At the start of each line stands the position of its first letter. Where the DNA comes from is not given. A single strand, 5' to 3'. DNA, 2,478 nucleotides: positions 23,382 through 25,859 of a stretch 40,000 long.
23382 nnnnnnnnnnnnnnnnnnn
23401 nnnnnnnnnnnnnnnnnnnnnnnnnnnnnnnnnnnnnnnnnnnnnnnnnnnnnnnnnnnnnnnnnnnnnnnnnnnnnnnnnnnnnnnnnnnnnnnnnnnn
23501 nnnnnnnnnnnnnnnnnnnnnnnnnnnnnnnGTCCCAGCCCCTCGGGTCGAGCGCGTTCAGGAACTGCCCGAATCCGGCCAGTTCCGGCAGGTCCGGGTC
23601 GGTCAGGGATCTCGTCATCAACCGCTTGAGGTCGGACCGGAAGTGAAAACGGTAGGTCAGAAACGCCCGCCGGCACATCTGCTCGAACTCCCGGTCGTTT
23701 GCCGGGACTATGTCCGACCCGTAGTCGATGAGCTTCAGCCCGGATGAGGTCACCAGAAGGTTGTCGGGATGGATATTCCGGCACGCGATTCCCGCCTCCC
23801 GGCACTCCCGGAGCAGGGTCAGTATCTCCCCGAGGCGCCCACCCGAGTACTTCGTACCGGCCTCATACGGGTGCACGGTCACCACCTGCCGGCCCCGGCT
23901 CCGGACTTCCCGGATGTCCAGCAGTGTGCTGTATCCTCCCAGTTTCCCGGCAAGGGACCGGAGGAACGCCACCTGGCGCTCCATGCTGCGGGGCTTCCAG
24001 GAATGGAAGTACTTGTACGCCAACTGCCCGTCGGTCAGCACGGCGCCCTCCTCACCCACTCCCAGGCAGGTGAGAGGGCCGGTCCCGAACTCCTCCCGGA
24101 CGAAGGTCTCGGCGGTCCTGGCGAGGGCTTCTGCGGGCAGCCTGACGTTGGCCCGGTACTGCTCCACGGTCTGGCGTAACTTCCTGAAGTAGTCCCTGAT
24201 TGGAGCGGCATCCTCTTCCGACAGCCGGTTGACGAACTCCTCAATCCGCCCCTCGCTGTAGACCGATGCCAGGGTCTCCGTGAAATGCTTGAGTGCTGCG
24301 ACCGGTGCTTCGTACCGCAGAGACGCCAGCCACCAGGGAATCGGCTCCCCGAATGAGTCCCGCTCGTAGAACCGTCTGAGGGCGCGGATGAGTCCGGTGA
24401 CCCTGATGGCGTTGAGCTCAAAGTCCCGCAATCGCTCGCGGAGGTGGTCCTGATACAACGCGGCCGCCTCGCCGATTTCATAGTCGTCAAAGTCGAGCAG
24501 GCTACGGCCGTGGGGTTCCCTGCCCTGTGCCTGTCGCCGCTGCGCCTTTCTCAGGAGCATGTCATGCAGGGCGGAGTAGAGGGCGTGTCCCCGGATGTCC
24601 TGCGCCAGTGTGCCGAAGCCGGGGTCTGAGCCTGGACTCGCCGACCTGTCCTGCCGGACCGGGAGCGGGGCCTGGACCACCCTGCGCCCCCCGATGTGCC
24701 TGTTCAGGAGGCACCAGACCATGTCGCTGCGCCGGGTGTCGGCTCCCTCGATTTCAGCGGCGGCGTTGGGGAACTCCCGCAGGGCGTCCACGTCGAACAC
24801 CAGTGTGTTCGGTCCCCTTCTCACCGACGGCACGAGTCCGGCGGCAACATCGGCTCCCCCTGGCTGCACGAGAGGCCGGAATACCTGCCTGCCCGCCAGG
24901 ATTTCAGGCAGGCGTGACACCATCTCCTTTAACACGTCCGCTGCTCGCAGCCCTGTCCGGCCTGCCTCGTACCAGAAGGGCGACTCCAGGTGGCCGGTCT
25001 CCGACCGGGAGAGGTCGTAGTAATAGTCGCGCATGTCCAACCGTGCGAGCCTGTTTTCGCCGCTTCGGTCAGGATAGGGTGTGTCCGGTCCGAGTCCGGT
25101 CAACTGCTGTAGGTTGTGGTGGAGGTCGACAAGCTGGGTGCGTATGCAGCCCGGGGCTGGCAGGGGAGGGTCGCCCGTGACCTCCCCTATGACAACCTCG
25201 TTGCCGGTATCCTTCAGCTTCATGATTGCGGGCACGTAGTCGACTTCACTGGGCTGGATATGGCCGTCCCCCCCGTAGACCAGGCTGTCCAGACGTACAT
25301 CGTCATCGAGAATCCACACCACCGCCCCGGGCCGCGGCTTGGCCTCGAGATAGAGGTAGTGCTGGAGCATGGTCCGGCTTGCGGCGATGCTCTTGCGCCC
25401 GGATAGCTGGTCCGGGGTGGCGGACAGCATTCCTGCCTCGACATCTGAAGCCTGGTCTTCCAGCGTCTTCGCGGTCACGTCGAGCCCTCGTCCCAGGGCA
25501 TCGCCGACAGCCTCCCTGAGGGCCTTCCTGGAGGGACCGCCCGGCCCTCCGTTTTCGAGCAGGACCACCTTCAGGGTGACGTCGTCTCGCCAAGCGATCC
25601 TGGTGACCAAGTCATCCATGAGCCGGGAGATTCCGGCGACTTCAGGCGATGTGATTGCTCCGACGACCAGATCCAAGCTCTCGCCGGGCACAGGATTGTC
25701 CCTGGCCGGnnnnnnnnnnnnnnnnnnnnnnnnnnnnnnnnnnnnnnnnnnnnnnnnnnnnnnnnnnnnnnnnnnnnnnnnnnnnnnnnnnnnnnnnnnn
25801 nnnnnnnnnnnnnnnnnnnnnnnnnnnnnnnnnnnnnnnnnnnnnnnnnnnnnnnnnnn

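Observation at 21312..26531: Single 1,739-aa polypeptide combining four glycosyltransferase-like modules with a kinase-like and a methyltransferase module (WbdD-like chain-terminator logic?)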

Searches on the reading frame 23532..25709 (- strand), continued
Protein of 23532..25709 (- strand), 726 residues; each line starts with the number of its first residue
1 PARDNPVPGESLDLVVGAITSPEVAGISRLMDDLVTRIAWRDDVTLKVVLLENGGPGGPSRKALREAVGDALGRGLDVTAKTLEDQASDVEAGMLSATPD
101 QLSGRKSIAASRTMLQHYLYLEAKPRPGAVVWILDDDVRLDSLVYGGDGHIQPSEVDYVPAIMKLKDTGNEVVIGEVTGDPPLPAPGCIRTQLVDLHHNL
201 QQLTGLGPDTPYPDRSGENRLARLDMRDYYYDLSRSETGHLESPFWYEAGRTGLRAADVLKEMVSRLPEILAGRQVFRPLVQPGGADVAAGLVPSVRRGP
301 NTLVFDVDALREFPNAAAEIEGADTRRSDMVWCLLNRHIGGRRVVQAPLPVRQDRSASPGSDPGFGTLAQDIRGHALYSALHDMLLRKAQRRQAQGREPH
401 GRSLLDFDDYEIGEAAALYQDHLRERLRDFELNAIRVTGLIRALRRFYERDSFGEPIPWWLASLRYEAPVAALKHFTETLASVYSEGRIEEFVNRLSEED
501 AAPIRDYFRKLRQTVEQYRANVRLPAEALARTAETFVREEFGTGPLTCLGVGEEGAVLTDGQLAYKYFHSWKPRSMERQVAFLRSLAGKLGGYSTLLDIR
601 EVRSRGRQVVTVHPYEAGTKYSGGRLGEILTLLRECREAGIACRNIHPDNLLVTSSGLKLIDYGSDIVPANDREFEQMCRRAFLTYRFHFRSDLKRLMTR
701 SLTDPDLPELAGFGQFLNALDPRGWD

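Call 90: list_cluster_members(proteins=[P0175, P0184, P0189, P0194, P0203, P0204, P0207, P0226, P0246, P0264])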
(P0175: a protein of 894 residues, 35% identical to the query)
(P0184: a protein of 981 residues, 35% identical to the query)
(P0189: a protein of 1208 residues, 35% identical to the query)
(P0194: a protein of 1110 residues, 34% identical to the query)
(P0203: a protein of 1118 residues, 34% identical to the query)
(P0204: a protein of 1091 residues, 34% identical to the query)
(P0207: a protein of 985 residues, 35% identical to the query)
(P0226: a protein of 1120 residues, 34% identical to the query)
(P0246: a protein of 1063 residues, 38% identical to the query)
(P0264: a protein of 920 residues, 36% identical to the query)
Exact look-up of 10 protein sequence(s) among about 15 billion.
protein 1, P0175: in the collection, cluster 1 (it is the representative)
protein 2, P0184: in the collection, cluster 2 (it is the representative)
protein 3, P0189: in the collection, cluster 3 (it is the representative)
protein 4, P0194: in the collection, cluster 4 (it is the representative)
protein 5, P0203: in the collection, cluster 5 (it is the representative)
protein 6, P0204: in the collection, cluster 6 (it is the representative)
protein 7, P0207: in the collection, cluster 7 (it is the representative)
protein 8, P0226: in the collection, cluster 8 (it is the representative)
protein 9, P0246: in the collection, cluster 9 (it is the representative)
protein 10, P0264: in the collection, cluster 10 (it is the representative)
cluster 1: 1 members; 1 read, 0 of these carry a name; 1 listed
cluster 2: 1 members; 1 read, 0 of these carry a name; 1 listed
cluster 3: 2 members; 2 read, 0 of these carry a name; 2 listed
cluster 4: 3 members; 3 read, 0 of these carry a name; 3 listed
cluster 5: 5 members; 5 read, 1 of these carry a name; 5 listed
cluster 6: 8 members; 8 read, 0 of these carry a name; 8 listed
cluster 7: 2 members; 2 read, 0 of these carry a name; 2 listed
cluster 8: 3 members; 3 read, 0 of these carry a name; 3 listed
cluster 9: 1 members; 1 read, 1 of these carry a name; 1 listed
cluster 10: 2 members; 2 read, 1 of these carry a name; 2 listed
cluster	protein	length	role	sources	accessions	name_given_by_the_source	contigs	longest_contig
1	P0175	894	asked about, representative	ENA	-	-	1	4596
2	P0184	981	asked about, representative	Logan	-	-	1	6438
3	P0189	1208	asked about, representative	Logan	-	-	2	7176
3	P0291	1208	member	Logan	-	-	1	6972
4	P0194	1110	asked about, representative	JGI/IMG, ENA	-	-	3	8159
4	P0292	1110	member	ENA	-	-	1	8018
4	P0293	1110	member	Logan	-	-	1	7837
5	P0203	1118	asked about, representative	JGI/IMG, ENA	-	-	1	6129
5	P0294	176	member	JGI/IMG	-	hypothetical protein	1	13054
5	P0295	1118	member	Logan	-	-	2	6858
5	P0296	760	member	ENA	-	-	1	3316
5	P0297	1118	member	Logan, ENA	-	-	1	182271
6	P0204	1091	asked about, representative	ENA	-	-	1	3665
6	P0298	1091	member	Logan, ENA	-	-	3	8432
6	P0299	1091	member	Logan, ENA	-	-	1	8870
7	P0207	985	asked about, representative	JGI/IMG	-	-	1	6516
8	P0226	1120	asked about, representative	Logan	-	-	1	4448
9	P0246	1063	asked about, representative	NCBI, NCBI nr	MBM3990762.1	MAG: glycosyltransferase family 2 protein, partial [Planctomycetes bacterium] | glycosyltransferase family 2 protein [Planctomycetota bacterium]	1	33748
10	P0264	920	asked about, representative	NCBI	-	-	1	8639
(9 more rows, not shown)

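Call 91: find_encoding_contigs(protein=P0297, flank=10000, max_places=1)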
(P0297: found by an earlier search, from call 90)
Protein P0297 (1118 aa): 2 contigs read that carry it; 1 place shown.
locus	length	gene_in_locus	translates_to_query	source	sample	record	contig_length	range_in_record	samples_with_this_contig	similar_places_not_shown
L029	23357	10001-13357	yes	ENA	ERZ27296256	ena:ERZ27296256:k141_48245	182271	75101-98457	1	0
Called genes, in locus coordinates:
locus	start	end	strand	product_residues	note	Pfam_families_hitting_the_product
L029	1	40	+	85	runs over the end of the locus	PF00137:ATP-synt_C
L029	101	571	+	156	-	PF00430:ATP-synt_B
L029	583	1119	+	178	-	PF00213:OSCP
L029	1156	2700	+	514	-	PF02874:ATP-synt_ab_N, PF00006:ATP-synt_ab, PF00306:ATP-synt_ab_C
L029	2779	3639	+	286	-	PF00231:ATP-synt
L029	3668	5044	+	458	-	PF02874:ATP-synt_ab_N, PF00006:ATP-synt_ab, PF22919:ATP-synt_VA_C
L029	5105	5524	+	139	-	PF02823:ATP-synt_DE_N, PF00401:ATP-synt_DE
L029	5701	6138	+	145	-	PF02823:ATP-synt_DE_N, PF00401:ATP-synt_DE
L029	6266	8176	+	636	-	PF16177:ACAS_N, PF00501:AMP-binding, PF13193:AMP-binding_C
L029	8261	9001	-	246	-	PF01978:TrmB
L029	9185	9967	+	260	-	PF00899:ThiF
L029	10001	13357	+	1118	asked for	PF00535:Glycos_transf_2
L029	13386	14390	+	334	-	PF00925:GTP_cyclohydro2, PF08719:NADAR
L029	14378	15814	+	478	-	PF13522:GATase_6, PF12481:DUF3700 (weak), PF13537:GATase_7, PF00733:Asn_synthase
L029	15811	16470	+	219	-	PF00797:Acetyltransf_2 (weak)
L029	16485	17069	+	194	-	PF01810:LysE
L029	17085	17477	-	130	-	PF02657:SufE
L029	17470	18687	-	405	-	PF00266:Aminotran_5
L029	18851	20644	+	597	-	PF00392:GntR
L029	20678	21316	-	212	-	PF01323:DSBA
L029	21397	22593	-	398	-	PF00155:Aminotran_1_2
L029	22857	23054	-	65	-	-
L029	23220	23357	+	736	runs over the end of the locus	PF00580:UvrD-helicase, PF13245:AAA_19, PF13604:AAA_30 (faint), PF13361:UvrD_C, PF13538:UvrD_C_2 (weak), PF21196:PcrA_UvrD_tudor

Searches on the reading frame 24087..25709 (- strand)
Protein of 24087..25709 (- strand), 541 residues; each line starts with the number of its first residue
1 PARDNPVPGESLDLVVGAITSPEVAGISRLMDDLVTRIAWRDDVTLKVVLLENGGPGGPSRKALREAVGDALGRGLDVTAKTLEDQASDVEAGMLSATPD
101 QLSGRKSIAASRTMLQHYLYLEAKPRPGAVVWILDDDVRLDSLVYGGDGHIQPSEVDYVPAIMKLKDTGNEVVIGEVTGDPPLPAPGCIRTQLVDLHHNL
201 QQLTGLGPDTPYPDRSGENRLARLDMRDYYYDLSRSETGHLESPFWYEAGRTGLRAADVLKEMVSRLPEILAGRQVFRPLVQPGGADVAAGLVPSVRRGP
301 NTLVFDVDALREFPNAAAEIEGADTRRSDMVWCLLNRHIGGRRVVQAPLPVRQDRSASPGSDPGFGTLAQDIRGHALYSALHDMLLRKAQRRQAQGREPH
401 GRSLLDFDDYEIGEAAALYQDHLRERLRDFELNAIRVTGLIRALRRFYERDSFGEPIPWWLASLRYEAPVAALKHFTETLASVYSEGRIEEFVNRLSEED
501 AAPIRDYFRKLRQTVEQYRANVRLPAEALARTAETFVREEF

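Call 47: predict_structure(alignment_id=A4)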
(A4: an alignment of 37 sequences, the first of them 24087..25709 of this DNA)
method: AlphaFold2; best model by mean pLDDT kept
length: 541 residues; sequences in the alignment: 37
mean_pLDDT: 88.6   pTM: 0.89
mean pLDDT of the five models: 88.6, 87.0, 86.4, 84.7, 83.6
residues with pLDDT >= 90: 355; 70-90: 144; 50-70: 32; < 50: 10
segments of 3 or more residues with pLDDT < 50: 1-8
pLDDT, mean of each block of 10 residues (from residue 1): 39 95 90 94 95 77 93 95 92 83 82 95 94 95 87 92 94 93 82 94 95 90 72 59 86 93 94 87 72 80 97 93 88 96 93 74 78 93 96 95 95 98 92 92 93 79 94 96 93 89 96 94 91 88 83
secondary structure, 60 per line:
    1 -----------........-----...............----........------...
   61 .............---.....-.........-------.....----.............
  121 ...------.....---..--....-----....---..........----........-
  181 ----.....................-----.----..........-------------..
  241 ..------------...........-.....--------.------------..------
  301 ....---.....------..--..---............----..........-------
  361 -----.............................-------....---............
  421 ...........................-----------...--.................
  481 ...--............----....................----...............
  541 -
elements in order: E12-19 H25-39 E44-51 H58-73 E77-81 H83-91 H99-103 H108-123 E130-134 E142-145 E151-154 H158-167 E172-179 H185-205 H216-225 H239-242 H256-265 H267-271 E301-304 H308-312 H328-339 E344-353 H366-394 H402-405 H409-447 H464-483 H486-497 H502-521 H526-540
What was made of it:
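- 24612..25685 (-): M2: divergent GT-A module, aa 283-640. It has no significant Pfam hit. Invariant ENG at aa 326-328, W-I-L-DDD at aa 406-411 (25299-25316), D-Y-Y-Y-D-L-S at aa 502-508, RRS at aa 600-602. AF2 pLDDT 88.6 (call 47).
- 24087..24611 (-): LNK: all-helical bundle, aa 641-815. Helices are at about aa 640-668, 683-721, 738-757, 760-771, 776-795 and 800-814. It always travels with M2. DSSP of the AF2 model, pTM 0.89 for M2+LNK as one body (call 47).
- On WbdD / WbbB / O7-ORF6 type chain-length terminator: Its longest helix is 39 aa and the model pTM is 0.89 (call 47).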

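Call 51: fold_search(model_id=the predicted structure, library=pdb)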
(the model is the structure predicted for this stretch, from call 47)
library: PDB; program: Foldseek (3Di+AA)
matches with E <= 10: 1070; with E <= 0.001: 77
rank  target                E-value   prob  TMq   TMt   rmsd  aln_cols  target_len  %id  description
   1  9nj1_D                1.4e-05  1.00  0.31  0.28  17.2       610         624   11  GlfT2 from Nocardia brasiliensis Bound to Galf Tetrasaccharide (released 2026-03-11)
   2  9dtp_C                1.4e-05  1.00  0.31  0.28  16.9       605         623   13  GlfT2 from Nocardia brasiliensis (released 2025-10-08)
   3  8sne_A                1.5e-05  1.00  0.31  0.33  14.5       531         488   11  Chlorella virus Hyaluronan Synthase bound to GlcA extended GlcNAc primer and UDP (released 2024-05-01)
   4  6yv7_B                1.8e-05  1.00  0.29  0.42  12.1       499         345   12  Mannosyltransferase PcManGT from Pyrobaculum calidifontis (released 2020-07-22)
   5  7sp8_A                1.8e-05  1.00  0.36  0.39  17.0       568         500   11  Chlorella virus Hyaluronan Synthase bound to UDP-GlcNAc (released 2022-04-06)
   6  9yq4_A                1.9e-05  1.00  0.29  0.32  16.4       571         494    9  Chlorella virus hyaluronan synthase bound to a proofreading UDP-GlcA (released 2025-12-10)
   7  9yq5_A                2.1e-05  1.00  0.32  0.34  19.5       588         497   10  Chlorella virus hyaluronan synthase bound to an inserted UDP-GlcA (released 2025-12-10)
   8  7sp9_A                2.1e-05  1.00  0.32  0.34  19.7       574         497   10  Chlorella virus Hyaluronan Synthase in the GlcNAc-primed channel-closed state (released 2022-04-06)
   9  7sp7_A                2.1e-05  1.00  0.30  0.33  19.9       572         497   10  Chlorella virus hyaluronan synthase inhibited by UDP (released 2022-04-06)
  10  9jn3_B                3.9e-05  1.00  0.29  0.49  14.7       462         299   13  Crystal structure of AvpGT in complex with Ara-A (released 2025-01-29)
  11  9nj1_A                4.1e-05  1.00  0.33  0.29  16.4       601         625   12  GlfT2 from Nocardia brasiliensis Bound to Galf Tetrasaccharide (released 2026-03-11)
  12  9yq2_A                4.7e-05  1.00  0.30  0.32  20.7       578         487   10  Chlorella virus hyaluronan synthase bound to DDM (released 2025-12-10)
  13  9dtp_A                4.7e-05  1.00  0.30  0.27  17.2       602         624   11  GlfT2 from Nocardia brasiliensis (released 2025-10-08)
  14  6yv7_A                5.4e-05  1.00  0.30  0.43  12.5       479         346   12  Mannosyltransferase PcManGT from Pyrobaculum calidifontis (released 2020-07-22)
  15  9jn3_A                5.7e-05  1.00  0.30  0.52  12.6       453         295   13  Crystal structure of AvpGT in complex with Ara-A (released 2025-01-29)
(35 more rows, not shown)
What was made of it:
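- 24612..25685 (-): Foldseek PDB: GlfT2, Chlorella hyaluronan synthase, PcManGT, AvpGT, COLGALT1, TarP, mannosylglycerate synthase and BcsA at E 1e-5 to 4e-4 (call 51).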
